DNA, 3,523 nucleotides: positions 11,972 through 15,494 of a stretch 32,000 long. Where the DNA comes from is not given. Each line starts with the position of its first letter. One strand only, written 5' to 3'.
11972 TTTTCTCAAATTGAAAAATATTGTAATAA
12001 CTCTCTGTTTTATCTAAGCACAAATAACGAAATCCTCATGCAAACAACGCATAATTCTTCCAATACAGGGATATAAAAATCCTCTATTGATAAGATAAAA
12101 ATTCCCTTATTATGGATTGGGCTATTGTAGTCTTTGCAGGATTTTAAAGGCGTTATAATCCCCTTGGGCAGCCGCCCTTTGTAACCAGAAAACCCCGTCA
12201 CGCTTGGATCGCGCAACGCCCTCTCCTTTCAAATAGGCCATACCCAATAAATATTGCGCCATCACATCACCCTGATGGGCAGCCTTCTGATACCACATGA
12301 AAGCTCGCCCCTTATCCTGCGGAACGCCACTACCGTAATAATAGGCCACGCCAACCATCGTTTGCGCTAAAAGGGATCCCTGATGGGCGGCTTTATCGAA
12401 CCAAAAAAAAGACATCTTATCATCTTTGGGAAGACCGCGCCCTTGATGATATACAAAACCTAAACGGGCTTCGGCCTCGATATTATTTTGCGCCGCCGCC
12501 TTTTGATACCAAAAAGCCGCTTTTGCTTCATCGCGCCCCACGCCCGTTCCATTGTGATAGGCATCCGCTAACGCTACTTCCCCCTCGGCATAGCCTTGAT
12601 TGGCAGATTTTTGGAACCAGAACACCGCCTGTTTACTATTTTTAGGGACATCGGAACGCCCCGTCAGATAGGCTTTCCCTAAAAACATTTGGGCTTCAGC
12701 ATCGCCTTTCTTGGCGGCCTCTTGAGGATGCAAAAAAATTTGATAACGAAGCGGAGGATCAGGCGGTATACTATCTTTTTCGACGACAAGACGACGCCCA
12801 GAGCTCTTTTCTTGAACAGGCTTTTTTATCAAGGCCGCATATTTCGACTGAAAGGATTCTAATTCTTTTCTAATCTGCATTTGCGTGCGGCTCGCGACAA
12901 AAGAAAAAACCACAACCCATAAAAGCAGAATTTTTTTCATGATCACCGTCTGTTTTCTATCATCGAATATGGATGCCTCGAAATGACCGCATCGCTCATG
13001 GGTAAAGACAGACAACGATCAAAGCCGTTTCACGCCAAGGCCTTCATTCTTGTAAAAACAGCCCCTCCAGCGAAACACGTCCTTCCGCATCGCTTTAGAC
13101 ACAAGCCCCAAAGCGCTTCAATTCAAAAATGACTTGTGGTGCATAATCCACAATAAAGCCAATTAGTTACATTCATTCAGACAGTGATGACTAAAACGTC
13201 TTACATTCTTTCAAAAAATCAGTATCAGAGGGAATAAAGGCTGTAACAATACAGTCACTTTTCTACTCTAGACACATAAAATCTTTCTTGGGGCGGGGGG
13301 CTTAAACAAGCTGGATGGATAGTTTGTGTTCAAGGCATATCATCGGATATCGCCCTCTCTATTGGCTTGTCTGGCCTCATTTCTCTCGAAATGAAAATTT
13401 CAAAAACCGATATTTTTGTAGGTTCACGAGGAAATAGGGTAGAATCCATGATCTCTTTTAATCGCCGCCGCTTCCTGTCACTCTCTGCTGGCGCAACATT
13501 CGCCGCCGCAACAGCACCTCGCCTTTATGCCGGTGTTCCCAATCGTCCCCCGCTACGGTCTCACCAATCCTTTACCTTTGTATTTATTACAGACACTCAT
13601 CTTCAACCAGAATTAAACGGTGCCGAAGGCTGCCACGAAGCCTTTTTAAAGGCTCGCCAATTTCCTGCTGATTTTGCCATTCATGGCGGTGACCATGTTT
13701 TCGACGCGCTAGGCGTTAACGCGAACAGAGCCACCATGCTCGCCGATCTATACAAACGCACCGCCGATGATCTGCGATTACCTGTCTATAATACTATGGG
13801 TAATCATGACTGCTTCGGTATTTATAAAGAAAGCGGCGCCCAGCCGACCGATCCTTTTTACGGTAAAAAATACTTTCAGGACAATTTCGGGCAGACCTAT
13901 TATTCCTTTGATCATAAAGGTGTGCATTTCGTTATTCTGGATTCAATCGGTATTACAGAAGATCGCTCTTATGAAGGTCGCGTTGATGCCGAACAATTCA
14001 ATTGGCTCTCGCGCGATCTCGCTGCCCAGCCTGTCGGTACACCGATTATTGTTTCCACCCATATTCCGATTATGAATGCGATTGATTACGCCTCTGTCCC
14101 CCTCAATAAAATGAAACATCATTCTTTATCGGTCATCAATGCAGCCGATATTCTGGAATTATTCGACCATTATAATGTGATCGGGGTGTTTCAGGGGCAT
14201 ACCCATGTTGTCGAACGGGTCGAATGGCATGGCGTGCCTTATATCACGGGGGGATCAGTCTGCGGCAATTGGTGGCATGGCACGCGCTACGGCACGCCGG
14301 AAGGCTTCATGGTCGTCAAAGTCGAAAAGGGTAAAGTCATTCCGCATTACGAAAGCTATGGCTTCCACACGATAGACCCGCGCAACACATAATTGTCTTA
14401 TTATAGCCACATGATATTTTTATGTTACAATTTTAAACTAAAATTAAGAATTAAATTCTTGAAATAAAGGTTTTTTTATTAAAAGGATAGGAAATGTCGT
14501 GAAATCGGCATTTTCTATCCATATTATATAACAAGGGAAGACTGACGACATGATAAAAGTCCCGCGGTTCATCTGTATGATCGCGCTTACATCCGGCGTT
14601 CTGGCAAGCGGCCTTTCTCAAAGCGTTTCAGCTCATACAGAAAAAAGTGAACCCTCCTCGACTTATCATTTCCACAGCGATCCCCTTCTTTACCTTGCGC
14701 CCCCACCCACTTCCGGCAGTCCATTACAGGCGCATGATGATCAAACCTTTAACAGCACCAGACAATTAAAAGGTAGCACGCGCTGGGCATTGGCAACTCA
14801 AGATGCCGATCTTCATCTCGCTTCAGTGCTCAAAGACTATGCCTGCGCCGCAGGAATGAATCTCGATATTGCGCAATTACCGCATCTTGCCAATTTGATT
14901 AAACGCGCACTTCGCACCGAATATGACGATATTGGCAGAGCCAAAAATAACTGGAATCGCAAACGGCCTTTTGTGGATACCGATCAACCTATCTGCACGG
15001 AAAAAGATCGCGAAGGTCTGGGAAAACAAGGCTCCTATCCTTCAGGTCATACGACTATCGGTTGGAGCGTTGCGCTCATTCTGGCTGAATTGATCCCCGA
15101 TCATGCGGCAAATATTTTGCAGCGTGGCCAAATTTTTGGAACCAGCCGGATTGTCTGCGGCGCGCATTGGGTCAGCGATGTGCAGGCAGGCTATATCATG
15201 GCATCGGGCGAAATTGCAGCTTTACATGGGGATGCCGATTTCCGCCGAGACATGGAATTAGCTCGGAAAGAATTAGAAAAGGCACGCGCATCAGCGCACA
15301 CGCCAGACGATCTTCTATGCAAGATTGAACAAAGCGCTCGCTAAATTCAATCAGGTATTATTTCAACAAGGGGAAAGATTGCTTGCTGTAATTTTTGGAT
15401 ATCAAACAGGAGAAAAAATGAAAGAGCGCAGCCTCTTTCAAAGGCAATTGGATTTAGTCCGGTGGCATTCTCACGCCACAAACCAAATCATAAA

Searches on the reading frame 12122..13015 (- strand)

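Call 8: search_protein_families(library=pfam, proteins=[window:12122-13015:-], max_evalue=0.01)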
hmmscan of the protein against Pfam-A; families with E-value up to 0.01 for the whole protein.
window:12122-13015:- (297 aa): 2 families
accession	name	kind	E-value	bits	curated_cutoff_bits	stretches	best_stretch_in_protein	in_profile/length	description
PF08238.18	Sel1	-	9.5e-52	172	30.7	5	217-250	3-36/36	Sel1 repeat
PF23310.1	TPR_27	-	0.00019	21.5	27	0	238-280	48-90/110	Plant tetratrico peptide repeats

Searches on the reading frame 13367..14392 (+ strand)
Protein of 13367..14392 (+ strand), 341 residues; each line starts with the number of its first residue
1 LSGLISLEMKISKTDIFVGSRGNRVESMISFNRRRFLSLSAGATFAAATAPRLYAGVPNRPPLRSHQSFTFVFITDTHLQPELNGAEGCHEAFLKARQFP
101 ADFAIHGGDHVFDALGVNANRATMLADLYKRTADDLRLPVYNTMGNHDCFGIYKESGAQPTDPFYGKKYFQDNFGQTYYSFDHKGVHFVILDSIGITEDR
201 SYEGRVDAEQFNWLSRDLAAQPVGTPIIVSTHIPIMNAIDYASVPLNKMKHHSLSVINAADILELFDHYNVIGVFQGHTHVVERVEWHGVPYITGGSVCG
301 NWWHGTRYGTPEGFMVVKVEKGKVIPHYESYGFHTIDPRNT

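Call 8: search_protein_families(library=pfam, proteins=[window:13367-14392:+], max_evalue=0.01)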
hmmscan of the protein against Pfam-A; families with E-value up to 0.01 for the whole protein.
window:13367-14392:+ (341 aa): 3 families
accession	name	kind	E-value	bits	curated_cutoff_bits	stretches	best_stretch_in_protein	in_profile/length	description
PF00149.33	Metallophos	-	2.5e-14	54.6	21.5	1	70-281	2-190/191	Calcineurin-like phosphoesterase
PF16370.11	MetallophosC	-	8.1e-05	23.2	29.7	1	296-332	5-50/168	C terminal of Calcineurin-like phosphoesterase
PF12850.12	Metallophos_2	-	0.00024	21.6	27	0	273-321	110-153/154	Calcineurin-like phosphoesterase superfamily domain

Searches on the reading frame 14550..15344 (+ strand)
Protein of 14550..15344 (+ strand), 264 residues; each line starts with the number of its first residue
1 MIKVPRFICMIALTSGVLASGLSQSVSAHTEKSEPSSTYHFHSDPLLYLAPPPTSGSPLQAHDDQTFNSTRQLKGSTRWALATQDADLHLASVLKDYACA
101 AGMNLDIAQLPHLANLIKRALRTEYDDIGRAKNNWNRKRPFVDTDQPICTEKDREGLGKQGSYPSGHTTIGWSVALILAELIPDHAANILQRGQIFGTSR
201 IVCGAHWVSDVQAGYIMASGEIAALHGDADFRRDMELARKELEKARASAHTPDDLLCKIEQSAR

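Call 8: search_protein_families(library=pfam, proteins=[window:14550-15344:+], max_evalue=0.01)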
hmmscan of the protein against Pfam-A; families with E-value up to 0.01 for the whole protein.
window:14550-15344:+ (264 aa): 1 family
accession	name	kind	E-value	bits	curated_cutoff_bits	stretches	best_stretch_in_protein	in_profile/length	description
PF01569.27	PAP2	-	1.5e-15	57.5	27.2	1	131-218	19-114/130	PAP2 superfamily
